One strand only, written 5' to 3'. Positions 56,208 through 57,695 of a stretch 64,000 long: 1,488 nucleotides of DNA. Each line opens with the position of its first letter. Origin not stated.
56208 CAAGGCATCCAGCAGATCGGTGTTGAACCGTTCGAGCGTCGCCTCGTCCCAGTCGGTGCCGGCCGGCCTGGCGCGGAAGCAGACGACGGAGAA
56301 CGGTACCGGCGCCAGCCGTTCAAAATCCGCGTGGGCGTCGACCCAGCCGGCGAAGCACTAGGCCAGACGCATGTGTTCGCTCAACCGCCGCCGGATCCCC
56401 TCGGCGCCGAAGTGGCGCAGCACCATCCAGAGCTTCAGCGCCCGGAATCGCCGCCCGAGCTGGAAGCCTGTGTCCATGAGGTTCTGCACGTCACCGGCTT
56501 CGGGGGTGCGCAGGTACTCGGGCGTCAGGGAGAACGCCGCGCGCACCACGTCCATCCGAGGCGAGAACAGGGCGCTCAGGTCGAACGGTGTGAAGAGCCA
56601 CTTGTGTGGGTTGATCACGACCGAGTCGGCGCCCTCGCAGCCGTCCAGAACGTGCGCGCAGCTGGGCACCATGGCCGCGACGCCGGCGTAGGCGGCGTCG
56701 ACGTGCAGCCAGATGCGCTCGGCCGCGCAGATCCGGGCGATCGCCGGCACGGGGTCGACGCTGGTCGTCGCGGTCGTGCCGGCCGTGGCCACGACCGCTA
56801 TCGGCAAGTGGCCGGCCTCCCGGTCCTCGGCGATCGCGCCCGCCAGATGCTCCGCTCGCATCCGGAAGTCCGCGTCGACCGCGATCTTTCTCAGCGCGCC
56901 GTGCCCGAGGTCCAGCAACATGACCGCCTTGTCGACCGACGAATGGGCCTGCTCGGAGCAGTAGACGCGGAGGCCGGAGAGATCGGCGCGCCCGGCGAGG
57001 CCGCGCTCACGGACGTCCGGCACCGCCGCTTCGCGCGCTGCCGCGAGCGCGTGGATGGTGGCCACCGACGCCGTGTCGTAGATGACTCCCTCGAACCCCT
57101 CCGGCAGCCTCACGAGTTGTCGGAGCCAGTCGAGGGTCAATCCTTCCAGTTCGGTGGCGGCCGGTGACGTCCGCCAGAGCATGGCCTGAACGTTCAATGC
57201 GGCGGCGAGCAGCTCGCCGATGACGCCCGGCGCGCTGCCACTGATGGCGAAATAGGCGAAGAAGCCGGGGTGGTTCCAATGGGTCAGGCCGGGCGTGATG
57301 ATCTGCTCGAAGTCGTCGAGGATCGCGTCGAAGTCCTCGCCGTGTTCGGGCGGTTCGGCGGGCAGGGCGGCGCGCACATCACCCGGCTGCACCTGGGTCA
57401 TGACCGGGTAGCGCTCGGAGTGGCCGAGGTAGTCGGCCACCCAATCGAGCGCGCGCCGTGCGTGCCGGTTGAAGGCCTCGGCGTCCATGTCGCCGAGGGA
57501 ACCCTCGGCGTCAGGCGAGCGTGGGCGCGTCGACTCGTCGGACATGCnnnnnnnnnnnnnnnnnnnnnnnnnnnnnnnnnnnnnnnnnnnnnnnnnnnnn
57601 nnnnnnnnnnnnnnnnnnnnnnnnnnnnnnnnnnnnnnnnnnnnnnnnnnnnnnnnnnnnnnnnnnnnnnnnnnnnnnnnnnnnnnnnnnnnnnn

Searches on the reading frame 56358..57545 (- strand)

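Call 62: search_protein_families(library=pfam, proteins=[window:56358-57545:-], max_evalue=0.00001)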
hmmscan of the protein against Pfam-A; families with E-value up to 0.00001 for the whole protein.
window:56358-57545:- (395 aa): 2 families
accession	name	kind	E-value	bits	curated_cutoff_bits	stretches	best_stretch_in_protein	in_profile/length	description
PF00282.25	Pyridoxal_deC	-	3e-88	296.6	27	1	54-395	1-346/375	Pyridoxal-dependent decarboxylase conserved domain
PF01212.27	Beta_elim_lyase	-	4.8e-06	26.6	27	1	193-321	73-205/288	Beta-eliminating lyase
